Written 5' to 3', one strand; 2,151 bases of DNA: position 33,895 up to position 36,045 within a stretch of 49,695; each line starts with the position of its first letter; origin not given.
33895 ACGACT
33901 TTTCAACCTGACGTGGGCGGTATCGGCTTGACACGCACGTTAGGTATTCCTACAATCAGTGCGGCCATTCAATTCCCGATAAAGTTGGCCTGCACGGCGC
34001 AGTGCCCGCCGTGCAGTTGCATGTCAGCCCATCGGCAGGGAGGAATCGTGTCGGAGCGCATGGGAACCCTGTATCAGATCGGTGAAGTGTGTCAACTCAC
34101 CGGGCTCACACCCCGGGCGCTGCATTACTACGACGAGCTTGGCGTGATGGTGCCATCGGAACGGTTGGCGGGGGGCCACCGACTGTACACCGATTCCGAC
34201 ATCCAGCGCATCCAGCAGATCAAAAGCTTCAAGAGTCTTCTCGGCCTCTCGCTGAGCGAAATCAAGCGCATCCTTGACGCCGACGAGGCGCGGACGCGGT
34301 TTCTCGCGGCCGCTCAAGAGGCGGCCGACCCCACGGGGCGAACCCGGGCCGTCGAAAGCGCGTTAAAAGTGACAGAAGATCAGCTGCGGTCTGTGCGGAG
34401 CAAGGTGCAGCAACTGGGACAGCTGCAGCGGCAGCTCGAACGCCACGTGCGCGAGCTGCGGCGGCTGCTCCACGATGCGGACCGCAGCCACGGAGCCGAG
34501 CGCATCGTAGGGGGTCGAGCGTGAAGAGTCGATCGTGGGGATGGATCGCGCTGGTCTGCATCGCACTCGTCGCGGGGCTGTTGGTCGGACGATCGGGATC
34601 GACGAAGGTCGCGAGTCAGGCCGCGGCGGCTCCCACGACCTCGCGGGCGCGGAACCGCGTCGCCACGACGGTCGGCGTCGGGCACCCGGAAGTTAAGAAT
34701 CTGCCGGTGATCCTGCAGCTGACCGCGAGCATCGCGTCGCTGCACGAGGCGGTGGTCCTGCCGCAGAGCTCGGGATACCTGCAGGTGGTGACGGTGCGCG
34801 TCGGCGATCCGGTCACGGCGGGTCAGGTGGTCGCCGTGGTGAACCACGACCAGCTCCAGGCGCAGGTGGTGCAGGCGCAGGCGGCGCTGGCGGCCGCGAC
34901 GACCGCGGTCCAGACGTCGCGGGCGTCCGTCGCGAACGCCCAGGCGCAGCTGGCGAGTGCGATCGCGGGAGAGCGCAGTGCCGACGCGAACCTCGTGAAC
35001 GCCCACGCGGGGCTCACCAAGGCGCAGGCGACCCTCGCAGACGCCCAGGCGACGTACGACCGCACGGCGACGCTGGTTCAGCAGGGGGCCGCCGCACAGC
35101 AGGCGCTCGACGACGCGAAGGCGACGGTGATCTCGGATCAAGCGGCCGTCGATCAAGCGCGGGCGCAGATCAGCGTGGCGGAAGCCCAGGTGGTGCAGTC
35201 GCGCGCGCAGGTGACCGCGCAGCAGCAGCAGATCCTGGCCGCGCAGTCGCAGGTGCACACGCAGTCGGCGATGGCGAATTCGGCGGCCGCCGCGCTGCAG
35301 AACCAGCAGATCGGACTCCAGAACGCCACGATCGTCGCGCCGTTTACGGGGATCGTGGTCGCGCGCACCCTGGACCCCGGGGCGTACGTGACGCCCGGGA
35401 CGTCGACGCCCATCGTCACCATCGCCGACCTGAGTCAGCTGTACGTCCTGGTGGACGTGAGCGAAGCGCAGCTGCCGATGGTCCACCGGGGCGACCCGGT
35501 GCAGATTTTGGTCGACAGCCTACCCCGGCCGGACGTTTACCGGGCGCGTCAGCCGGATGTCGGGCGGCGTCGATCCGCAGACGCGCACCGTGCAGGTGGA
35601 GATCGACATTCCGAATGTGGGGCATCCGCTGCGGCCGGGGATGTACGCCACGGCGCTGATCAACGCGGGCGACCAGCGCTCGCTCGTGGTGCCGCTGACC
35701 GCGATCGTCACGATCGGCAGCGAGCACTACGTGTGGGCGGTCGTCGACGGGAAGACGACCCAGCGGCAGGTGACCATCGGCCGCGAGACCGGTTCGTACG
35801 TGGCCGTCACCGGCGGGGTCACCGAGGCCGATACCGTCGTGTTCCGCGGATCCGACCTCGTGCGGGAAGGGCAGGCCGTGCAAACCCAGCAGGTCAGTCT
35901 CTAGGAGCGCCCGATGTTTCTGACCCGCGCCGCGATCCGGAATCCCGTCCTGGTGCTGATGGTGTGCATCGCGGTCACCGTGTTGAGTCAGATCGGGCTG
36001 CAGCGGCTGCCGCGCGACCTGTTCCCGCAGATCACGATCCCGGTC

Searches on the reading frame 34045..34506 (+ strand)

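Call 14: search_protein_families(library=pfam, max_evalue=0.01, proteins=[window:34045-34506:+])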
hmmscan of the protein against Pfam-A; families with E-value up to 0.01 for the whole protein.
window:34045-34506:+ (154 aa): 6 families
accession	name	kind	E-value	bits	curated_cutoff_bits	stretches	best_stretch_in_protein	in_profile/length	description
PF13411.12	MerR_1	-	7.5e-21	74.5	21.6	1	10-79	1-68/69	MerR HTH family regulatory protein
PF00376.29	MerR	-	3.4e-14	52.8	28.2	1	12-48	2-38/38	MerR family regulatory protein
PF04003.17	Utp12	-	0.00079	19.9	31.5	0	102-143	54-96/107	Dip2/Utp12 Family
PF09278.17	MerR-DNA-bind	-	0.0025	18.8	25.4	0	54-86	2-33/65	MerR, DNA binding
PF06320.18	GCN5L1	-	0.0026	18.4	23.9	1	97-140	18-61/114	GCN5-like protein 1 (GCN5L1)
PF24627.1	PUMA_CC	-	0.0064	16.9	30.1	1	103-147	6-50/74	PUMA coiled-coil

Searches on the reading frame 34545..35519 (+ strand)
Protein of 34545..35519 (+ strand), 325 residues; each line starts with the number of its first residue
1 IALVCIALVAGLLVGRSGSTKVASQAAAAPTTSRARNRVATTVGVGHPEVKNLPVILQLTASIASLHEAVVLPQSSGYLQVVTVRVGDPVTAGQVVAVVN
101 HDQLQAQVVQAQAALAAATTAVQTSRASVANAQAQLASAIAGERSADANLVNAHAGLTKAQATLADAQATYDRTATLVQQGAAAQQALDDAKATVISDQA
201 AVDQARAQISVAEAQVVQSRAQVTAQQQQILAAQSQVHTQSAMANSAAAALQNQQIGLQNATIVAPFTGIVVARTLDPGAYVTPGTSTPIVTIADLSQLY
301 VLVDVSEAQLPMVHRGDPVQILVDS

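Call 14: search_protein_families(library=pfam, max_evalue=0.01, proteins=[window:34545-35519:+])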
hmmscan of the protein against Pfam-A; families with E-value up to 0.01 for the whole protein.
window:34545-35519:+ (325 aa): 4 families
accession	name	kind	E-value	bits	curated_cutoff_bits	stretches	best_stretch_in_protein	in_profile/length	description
PF16576.10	HlyD_D23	-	1.1e-15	57.9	30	1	69-324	20-170/214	Barrel-sandwich domain of CusB or HlyD membrane-fusion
PF13437.12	HlyD_3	-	5e-08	34.1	22.2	1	262-324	1-62/106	HlyD family secretion protein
PF00364.28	Biotin_lipoyl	-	0.00087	19.5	22.1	1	73-109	6-46/73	Biotin-requiring enzyme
PF23714.1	Rv3627c_N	-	0.0074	16.7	27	1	4-33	23-52/58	Carboxypeptidase Rv3627c-like, N-terminal domain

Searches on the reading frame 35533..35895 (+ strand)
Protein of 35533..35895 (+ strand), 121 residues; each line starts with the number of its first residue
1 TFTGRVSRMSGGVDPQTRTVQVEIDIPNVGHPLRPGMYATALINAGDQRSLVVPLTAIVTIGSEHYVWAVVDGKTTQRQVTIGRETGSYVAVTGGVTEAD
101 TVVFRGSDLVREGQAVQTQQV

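Call 14: search_protein_families(library=pfam, max_evalue=0.01, proteins=[window:35533-35895:+])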
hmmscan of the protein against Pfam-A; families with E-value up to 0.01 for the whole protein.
window:35533-35895:+ (121 aa): 1 family
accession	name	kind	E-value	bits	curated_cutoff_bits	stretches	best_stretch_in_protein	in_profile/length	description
PF16576.10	HlyD_D23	-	3.5e-08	33.4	30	1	1-39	176-214/214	Barrel-sandwich domain of CusB or HlyD membrane-fusion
